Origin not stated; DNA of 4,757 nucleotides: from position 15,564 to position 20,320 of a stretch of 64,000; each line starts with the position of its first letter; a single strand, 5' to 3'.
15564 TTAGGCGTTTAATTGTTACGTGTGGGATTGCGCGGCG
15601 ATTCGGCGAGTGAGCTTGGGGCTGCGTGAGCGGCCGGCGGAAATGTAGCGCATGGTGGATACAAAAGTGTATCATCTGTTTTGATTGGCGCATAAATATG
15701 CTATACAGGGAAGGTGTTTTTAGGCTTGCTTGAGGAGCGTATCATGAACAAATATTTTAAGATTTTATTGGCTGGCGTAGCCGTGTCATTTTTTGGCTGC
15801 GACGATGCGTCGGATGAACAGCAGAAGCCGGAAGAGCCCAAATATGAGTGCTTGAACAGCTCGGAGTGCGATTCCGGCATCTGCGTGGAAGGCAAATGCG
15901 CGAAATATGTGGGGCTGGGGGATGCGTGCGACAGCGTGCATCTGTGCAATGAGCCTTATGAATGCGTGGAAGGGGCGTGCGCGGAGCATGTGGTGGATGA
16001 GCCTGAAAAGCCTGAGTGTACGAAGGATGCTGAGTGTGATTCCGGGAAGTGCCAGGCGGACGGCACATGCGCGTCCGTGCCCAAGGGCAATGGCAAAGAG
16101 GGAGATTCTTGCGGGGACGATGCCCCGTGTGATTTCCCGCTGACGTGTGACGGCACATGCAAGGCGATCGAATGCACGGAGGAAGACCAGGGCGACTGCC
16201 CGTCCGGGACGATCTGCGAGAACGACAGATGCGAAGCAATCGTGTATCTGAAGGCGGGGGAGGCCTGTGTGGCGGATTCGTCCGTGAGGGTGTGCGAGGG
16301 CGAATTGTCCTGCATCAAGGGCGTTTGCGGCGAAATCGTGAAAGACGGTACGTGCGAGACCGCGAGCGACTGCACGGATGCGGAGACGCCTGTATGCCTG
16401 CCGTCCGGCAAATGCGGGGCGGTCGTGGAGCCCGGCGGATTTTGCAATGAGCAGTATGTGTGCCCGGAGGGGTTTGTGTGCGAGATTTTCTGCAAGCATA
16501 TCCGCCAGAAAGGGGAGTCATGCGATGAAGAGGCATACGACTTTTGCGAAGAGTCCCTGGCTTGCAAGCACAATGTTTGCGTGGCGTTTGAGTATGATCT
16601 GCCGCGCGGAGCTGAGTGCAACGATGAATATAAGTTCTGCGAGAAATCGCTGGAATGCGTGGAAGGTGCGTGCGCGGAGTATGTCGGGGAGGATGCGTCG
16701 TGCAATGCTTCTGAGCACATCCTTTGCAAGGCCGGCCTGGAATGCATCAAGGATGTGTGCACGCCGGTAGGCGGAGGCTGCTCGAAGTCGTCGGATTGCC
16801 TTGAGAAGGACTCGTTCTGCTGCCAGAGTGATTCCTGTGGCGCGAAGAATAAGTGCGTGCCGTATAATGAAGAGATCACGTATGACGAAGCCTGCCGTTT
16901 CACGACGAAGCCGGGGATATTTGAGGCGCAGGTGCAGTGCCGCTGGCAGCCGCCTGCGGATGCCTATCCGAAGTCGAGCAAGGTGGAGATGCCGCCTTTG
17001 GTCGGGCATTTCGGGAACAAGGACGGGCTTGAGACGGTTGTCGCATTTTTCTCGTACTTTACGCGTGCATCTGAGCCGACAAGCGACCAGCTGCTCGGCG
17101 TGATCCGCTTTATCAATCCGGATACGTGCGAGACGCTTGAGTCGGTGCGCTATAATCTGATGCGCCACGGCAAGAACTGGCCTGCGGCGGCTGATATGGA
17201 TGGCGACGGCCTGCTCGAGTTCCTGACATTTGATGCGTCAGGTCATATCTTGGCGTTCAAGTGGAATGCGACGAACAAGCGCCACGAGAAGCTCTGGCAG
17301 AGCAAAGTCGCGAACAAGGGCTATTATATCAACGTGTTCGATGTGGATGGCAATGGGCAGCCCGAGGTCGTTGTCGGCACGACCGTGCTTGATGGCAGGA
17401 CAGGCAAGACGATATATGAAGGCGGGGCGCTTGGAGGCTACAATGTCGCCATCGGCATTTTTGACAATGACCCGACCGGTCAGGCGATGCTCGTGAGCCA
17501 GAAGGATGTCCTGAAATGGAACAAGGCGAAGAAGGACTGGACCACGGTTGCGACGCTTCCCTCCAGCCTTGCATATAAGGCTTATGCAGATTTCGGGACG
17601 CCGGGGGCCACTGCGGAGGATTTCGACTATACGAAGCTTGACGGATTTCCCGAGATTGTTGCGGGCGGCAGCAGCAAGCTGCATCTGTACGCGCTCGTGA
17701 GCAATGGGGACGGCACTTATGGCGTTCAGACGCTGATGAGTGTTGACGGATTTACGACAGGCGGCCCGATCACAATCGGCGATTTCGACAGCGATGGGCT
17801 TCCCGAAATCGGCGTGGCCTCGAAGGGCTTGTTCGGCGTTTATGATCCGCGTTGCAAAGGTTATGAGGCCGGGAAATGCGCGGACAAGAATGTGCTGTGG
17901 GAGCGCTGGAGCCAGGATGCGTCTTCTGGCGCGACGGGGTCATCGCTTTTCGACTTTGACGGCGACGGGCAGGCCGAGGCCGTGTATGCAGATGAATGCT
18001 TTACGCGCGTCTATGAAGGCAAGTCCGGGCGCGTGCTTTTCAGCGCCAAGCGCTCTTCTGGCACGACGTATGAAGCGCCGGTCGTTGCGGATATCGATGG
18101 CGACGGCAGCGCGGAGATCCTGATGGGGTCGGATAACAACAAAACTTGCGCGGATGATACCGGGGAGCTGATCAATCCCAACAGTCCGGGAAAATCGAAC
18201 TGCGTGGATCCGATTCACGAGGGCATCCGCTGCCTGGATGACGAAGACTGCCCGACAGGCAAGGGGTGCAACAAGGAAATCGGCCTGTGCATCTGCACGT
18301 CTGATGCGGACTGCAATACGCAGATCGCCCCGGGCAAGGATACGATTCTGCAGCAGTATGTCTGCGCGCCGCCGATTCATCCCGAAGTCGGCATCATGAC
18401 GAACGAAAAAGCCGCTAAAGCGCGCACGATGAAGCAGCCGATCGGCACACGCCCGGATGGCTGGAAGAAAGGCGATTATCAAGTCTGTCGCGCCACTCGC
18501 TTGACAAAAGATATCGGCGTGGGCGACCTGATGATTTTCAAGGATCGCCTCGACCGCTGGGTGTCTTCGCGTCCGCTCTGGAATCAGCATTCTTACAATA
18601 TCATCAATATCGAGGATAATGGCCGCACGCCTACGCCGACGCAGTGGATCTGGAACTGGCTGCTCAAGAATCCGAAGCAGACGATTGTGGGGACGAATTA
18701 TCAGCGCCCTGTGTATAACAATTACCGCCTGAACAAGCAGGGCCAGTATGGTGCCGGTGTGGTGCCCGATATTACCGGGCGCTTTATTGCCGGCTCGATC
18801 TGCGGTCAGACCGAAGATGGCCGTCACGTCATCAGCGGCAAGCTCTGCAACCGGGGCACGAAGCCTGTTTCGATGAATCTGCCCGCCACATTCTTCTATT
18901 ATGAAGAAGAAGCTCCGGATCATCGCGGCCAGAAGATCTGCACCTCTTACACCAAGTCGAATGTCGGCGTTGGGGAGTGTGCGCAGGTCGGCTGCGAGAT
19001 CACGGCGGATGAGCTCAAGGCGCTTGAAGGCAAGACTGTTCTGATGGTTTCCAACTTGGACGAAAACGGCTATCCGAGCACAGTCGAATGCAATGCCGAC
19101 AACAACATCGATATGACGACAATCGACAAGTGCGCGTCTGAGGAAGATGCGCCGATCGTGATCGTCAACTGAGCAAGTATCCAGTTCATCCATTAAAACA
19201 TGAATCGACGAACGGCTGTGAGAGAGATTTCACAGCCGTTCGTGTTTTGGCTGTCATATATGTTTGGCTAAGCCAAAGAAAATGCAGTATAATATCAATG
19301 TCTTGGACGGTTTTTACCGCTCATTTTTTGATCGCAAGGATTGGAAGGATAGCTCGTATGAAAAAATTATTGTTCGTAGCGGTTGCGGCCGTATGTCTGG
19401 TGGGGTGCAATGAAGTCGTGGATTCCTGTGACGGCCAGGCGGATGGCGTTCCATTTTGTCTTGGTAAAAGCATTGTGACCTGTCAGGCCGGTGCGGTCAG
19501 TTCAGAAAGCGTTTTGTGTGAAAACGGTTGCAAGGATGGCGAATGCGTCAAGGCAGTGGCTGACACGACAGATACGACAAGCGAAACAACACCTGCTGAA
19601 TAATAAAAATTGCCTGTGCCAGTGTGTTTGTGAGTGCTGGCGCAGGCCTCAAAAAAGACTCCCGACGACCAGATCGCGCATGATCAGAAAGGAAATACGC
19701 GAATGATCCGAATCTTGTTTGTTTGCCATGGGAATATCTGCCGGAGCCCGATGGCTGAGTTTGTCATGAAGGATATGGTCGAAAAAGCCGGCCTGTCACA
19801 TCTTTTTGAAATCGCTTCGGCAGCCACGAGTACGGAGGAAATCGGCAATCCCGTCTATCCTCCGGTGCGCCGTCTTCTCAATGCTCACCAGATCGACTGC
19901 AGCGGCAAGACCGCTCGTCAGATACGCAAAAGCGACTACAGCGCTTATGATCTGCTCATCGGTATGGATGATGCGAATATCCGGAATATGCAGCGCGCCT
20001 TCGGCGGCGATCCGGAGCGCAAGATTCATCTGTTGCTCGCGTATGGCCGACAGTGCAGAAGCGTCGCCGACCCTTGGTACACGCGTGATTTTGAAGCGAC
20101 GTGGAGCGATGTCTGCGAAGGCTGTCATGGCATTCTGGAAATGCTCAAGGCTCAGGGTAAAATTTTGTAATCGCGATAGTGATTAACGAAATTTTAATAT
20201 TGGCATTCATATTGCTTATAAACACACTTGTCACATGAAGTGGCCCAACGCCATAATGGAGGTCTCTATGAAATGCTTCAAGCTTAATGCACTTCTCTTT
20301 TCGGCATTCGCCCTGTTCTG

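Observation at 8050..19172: Integrin-like (FG-GAP propeller) paralog pair flanking a disintegrin-like repeat protein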

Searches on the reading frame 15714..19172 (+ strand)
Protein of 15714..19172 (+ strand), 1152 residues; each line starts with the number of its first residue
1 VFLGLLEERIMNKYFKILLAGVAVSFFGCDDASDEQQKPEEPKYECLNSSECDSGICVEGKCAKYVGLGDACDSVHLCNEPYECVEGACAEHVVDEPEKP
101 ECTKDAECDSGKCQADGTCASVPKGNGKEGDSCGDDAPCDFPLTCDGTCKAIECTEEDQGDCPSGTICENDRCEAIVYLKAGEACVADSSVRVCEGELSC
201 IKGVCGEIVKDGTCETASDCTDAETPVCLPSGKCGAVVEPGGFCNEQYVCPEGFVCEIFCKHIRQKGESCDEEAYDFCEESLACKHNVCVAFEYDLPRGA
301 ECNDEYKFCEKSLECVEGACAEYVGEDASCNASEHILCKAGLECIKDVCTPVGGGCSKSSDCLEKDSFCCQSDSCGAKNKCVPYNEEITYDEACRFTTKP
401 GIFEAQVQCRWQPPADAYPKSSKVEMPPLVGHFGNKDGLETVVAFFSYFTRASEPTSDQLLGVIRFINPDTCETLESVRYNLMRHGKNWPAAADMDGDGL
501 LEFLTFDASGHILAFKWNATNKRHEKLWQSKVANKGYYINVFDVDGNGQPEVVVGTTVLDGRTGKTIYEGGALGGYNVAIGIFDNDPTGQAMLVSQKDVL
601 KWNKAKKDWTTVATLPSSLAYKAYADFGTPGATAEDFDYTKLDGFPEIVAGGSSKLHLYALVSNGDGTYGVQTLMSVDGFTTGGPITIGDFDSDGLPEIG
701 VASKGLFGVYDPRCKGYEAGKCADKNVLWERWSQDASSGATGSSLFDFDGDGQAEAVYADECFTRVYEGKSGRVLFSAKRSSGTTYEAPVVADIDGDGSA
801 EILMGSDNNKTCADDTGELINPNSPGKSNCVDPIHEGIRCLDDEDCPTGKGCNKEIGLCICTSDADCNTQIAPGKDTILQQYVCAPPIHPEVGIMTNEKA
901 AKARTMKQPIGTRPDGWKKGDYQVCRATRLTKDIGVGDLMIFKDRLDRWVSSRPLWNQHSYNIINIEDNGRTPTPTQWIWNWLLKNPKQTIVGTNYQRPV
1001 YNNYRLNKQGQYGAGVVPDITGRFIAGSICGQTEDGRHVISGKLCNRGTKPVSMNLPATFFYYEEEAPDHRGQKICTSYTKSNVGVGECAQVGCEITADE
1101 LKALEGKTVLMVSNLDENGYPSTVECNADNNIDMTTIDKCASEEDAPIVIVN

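Call 7: search_protein_families(library=pfam, proteins=[window:15714-19172:+], max_evalue=1)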
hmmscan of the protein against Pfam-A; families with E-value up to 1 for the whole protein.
window:15714-19172:+ (1152 aa): 8 families
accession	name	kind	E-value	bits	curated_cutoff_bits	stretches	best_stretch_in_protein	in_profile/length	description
PF13517.12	FG-GAP_3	-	8.1e-24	84.4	26.9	3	747-803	1-60/61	FG-GAP-like repeat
PF01839.29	FG-GAP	-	6.6e-08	32.7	22.1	1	788-809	4-25/37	FG-GAP repeat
PF21348.3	RGL11_C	-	3.8e-05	23.1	27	1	506-598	207-296/490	Rhamnogalacturonan lyase family 11, C-terminal domain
PF14783.12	BBS2_Mid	-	0.00016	22.2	27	1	523-556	67-100/108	Ciliary BBSome complex subunit 2, middle region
PF25292.1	Beta-prop_CGLA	-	0.0065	16.4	26.8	0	782-819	27-65/316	Lambda-carrageenase beta-propeller domain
PF15907.11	Itfg2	-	0.013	15.2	27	0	485-557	28-96/330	Integrin-alpha FG-GAP repeat-containing protein 2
PF12256.14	TcdB_toxin_midN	-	0.05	13.4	24.8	0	491-522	31-62/181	Insecticide toxin TcdB middle/N-terminal region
PF05964.19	FYRN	-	0.16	12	24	1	235-269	15-50/60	F/Y-rich N-terminus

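Call 8: search_protein_families(library=ncbifam, proteins=[window:15714-19172:+], max_evalue=1)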
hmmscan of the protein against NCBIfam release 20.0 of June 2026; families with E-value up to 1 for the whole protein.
window:15714-19172:+ (1152 aa): 2 families
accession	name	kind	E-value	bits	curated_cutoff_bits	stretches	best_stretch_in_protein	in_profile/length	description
NF052506.1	PA5033_fam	subfamily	0.00068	18.5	100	1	745-809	33-94/284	PA5033 family protein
NF052323.1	T9SSA_dep_M6i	equivalog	0.085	10.7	600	1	736-810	782-860/1043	T9SS-dependent M6-like inactivated metalloprotease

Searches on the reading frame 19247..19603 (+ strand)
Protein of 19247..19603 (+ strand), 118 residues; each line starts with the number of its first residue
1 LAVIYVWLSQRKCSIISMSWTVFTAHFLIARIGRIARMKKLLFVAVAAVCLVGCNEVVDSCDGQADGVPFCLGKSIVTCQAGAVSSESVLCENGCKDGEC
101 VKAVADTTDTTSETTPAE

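Call 54: search_protein_families(library=pfam, proteins=[window:19247-19603:+], max_evalue=0.01)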
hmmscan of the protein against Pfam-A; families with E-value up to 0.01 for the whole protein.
window:19247-19603:+ (118 aa): 1 family
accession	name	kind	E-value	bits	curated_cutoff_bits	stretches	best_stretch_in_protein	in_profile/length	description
PF08139.17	LPAM_1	-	0.0076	17.1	20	0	38-55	1-18/18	Prokaryotic membrane lipoprotein lipid attachment site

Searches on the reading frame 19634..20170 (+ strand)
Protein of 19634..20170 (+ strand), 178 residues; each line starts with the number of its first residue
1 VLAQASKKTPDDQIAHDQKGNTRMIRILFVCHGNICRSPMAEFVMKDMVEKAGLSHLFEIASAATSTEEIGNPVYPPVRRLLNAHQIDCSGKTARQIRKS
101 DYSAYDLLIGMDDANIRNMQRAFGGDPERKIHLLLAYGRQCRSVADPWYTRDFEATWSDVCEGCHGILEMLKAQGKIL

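Call 39: search_protein_families(library=pfam, proteins=[window:19634-20170:+], max_evalue=0.001)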
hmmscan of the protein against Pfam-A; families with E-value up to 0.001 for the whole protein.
window:19634-20170:+ (178 aa): 1 family
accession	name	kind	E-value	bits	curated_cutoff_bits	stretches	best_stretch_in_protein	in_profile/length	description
PF01451.26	LMWPc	-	6.1e-33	114.5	23.2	1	27-165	1-141/144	Low molecular weight phosphotyrosine protein phosphatase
